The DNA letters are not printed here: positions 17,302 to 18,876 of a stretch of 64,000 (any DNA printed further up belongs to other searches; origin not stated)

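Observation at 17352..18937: Complete RRNPP-type peptide quorum-sensing cassette (HTH-TPR receptor plus secreted pro-peptide)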

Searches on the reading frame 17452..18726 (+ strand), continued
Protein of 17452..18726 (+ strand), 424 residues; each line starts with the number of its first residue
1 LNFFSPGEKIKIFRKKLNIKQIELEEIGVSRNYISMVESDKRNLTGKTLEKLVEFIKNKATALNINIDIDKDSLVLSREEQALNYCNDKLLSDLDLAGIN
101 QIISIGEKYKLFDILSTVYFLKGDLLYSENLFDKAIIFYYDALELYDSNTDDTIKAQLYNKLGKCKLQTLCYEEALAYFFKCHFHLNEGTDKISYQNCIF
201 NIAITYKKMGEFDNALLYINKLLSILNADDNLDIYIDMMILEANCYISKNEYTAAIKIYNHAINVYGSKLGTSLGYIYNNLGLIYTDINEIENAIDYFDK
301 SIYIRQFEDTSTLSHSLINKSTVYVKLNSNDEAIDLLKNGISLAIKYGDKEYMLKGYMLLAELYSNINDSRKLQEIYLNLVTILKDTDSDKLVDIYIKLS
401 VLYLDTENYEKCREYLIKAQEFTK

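Call 21: get_annotated_region(hit=H5, flank=1500)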
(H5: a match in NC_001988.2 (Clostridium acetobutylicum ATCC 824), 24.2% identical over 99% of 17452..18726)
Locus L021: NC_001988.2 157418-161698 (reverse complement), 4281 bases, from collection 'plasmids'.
description: Clostridium acetobutylicum ATCC 824 plasmid pSOL1, complete sequence
organism: Clostridium acetobutylicum ATCC 824 (NCBI taxid 272562)
taxonomy: Bacteria; Bacillota; Clostridia; Eubacteriales; Clostridiaceae; Clostridium; Clostridium acetobutylicum; Clostridium acetobutylicum ATCC 824
host: -; source: -; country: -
typing (MOB-suite, as given by PLSDB): non-mobilizable; replicon rep_cluster_994
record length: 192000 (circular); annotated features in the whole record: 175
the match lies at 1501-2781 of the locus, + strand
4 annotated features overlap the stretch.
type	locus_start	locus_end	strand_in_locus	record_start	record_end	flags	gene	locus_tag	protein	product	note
CDS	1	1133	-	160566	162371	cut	-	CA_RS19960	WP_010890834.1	penicillin-binding transpeptidase domain-containing protein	-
CDS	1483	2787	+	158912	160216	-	-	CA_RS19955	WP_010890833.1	helix-turn-helix transcriptional regulator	-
CDS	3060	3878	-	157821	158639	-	-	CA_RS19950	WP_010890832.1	phospholipase C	-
CDS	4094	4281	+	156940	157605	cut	-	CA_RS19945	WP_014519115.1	DUF421 domain-containing protein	-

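Call 22: get_annotated_region(hit=H6, flank=1500)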
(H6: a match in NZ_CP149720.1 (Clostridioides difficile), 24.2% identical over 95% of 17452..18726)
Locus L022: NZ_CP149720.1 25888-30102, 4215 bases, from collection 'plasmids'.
description: Clostridioides difficile strain Z1322HCD0102 plasmid pZ1322HCD0102-2, complete sequence
organism: Clostridioides difficile (NCBI taxid 1496)
taxonomy: Bacteria; Bacillota; Clostridia; Peptostreptococcales; Peptostreptococcaceae; Clostridioides; Clostridioides difficile
host: -; source: -; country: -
typing (MOB-suite, as given by PLSDB): non-mobilizable
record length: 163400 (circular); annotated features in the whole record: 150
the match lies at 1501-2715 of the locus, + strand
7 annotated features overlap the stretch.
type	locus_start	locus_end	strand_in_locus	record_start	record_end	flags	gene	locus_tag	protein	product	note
CDS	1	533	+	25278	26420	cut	-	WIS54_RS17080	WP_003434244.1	aminotransferase class V-fold PLP-dependent enzyme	-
CDS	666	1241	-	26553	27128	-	-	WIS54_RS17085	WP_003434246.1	GerMN domain-containing protein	-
CDS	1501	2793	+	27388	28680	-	rstA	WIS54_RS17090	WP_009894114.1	toxin production/motility transcriptional repressor RstA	-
CDS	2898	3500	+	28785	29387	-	yedF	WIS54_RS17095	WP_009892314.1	sulfurtransferase-like selenium metabolism protein YedF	-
CDS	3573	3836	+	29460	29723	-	-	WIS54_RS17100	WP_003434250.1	DUF3343 domain-containing protein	-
CDS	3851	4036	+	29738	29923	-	-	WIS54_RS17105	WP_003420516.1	DUF951 domain-containing protein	-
CDS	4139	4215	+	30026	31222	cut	-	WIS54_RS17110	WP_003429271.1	PLP-dependent aminotransferase family protein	-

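Call 25: find_encoding_contigs(protein=P0002, flank=5000, max_places=2)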
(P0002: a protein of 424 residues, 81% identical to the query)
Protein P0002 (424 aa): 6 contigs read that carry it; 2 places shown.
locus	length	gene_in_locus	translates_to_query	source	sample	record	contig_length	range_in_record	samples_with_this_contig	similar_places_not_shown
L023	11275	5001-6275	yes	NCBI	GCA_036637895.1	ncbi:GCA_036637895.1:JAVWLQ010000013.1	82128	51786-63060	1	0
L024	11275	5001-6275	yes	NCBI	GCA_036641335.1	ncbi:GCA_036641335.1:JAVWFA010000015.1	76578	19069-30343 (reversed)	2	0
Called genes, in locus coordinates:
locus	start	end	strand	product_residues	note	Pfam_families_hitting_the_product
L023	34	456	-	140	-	PF03885:DUF327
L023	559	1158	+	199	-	PF02417:Chromate_transp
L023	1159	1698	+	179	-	PF02417:Chromate_transp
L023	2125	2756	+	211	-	PF00690:Cation_ATPase_N, PF00122:E1-E2_ATPase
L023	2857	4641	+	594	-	PF00702:Hydrolase, PF13246:Cation_ATPase, PF00689:Cation_ATPase_C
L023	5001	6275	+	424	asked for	PF01381:HTH_3, PF12844:HTH_19 (weak), PF07719:TPR_2 (faint), PF13176:TPR_7 (faint), PF17874:TPR_MalT (faint), PF13424:TPR_12 (weak), PF00515:TPR_1 (weak), PF13181:TPR_8 (weak)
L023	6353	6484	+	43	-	-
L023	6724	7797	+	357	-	PF28559:TPR_SusR (faint), PF12895:ANAPC3 (faint), PF13432:TPR_16 (faint), PF00515:TPR_1 (faint), PF07719:TPR_2 (faint), PF13181:TPR_8 (faint), PF17874:TPR_MalT (weak), PF13424:TPR_12 (weak), +6 more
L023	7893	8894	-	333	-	PF00356:LacI, PF00532:Peripla_BP_1, PF13377:Peripla_BP_3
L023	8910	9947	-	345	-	PF01263:Aldose_epim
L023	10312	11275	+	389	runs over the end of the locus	PF10509:GalKase_gal_bdg, PF00288:GHMP_kinases_N, PF08544:GHMP_kinases_C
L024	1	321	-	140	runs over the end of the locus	PF03885:DUF327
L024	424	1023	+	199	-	PF02417:Chromate_transp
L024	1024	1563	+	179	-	PF02417:Chromate_transp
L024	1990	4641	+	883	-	PF00690:Cation_ATPase_N, PF00122:E1-E2_ATPase, PF00702:Hydrolase, PF13246:Cation_ATPase, PF00689:Cation_ATPase_C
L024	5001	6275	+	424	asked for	PF01381:HTH_3, PF12844:HTH_19 (weak), PF07719:TPR_2 (faint), PF13176:TPR_7 (faint), PF17874:TPR_MalT (faint), PF13424:TPR_12 (weak), PF00515:TPR_1 (weak), PF13181:TPR_8 (weak)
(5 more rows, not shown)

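Call 26: predict_structure(alignment_id=A1)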
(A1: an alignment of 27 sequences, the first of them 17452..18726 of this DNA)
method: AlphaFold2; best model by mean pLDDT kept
length: 424 residues; sequences in the alignment: 27
mean_pLDDT: 92.6   pTM: 0.85
mean pLDDT of the five models: 92.6, 92.3, 92.2, 91.9, 91.6
residues with pLDDT >= 90: 335; 70-90: 83; 50-70: 6; < 50: 0
segments of 3 or more residues with pLDDT < 50: none
pLDDT, mean of each block of 10 residues (from residue 1): 87 91 90 89 83 90 85 88 94 90 95 93 94 95 79 89 95 96 88 91 97 97 87 92 97 98 93 96 98 98 96 98 97 98 95 97 95 97 84 94 95 95 75
secondary structure, 60 per line:
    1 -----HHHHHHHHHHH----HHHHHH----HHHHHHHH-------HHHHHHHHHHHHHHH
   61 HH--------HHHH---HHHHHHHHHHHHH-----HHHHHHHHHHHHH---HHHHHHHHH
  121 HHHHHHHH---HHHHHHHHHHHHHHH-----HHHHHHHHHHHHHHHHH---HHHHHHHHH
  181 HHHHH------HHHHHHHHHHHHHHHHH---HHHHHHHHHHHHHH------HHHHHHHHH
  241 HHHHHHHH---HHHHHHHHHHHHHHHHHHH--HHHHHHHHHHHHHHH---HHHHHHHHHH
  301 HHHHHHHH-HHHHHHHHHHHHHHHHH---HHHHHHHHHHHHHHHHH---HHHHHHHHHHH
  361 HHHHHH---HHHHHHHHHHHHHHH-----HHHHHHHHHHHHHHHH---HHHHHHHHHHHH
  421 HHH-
elements in order: H6-16 H21-26 H31-38 H46-62 H71-74 H78-90 H96-108 H112-128 H132-146 H152-168 H172-185 H192-208 H212-225 H232-248 H252-270 H273-287 H291-308 H310-326 H330-346 H350-366 H370-384 H390-405 H409-423

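Call 30: fold_search(model_id=the predicted structure, library=pdb)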
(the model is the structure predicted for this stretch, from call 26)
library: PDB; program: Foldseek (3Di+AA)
matches with E <= 10: 1568; with E <= 0.001: 298
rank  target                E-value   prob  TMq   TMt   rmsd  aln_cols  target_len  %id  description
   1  8chy                  1.1e-09  1.00  0.34  0.50  11.3       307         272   23  Crystal structure of an 8-repeat consensus TPR superhelix with Zinc. (released 2024-02-21)
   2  4a1s_B                3.0e-08  1.00  0.44  0.53   8.4       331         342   17  Crystallographic structure of the Pins:Insc complex (released 2012-03-28)
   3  4g2v_A                4.8e-08  1.00  0.47  0.60   7.6       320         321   18  Structure complex of LGN binding with FRMPD1 (released 2013-01-23)
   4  4wne_A                5.2e-08  1.00  0.47  0.59   7.8       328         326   18  Crystal structure of the TPR domain of LGN in complex with Frmpd4/Preso1 at 2.0 Angstrom resolution (released 2015-09-16)
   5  4a1s_A                5.2e-08  1.00  0.45  0.53   8.2       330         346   17  Crystallographic structure of the Pins:Insc complex (released 2012-03-28)
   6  5a7d_C                6.2e-08  1.00  0.42  0.49   9.4       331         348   16  Tetrameric assembly of LGN with Inscuteable (released 2016-08-03)
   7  4wng_A                6.7e-08  1.00  0.47  0.58   7.4       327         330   17  Crystal structure of the TPR domain of LGN in complex with Frmpd4/Preso1 at 2.1 Angstrom resolution (released 2015-09-16)
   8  8rsv_B                8.8e-08  1.00  0.41  0.47  14.8       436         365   17  Rap from bacteriophage Phi3T in presence of pheromone RRGHTAS (released 2024-07-24)
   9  3ro2_A                1.2e-07  1.00  0.47  0.59   7.4       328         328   18  Structures of the LGN/NuMA complex (released 2012-03-07)
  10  6eou                  1.2e-07  1.00  0.39  0.47  11.3       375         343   14  O-GlcNAc transferase TPR domain with the intellectual disability associated mutation L254F (released 2018-05-09)
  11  3sf4_A                1.6e-07  1.00  0.44  0.52   8.8       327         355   18  Crystal structure of the complex between the conserved cell polarity proteins Inscuteable and LGN (released 2011-11-23)
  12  5a7d_G                1.9e-07  1.00  0.45  0.54   8.5       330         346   14  Tetrameric assembly of LGN with Inscuteable (released 2016-08-03)
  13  3sf4_B                2.1e-07  1.00  0.44  0.53   9.1       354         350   18  Crystal structure of the complex between the conserved cell polarity proteins Inscuteable and LGN (released 2011-11-23)
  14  6hc2_S                2.5e-07  1.00  0.47  0.53   8.8       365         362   17  Crystal structure of NuMA/LGN hetero-hexamers (released 2019-05-29)
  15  5dbk_A                3.0e-07  1.00  0.53  0.62  15.3       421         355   16  apo form of the quorum sensor NprR from B. thuringiensis (released 2016-07-13)
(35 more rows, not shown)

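Call 66: search_protein_representatives(alignment_id=A1)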
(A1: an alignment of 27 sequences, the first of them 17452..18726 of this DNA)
Query: 27 sequences, 424 profile positions. Proteins with E-value up to 0.001 (for the whole library): 156811; up to 1e-10: 44376; up to 1e-30: 1664. The best 150 are listed.
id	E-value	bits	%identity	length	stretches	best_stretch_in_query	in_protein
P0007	1.6e-173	594.0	-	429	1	1-422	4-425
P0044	4.3e-153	526.6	-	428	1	1-419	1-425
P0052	5.5e-150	516.4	-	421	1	1-421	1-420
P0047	8.4e-150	515.8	-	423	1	1-423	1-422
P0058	7.2e-148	509.4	-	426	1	1-421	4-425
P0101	2.3e-135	468.2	-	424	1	1-420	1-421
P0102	8.1e-134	463.1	-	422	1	1-422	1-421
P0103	1.9e-133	461.9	-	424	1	1-421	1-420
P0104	5.8e-132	457.0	-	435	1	1-420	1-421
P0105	9.2e-132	456.4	-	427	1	1-418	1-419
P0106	1.8e-131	455.4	-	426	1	1-422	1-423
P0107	8.3e-129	446.6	-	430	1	1-420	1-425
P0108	1.4e-128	445.9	-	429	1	1-418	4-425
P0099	1.6e-127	442.4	-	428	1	1-422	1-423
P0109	6.6e-125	433.8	-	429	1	1-423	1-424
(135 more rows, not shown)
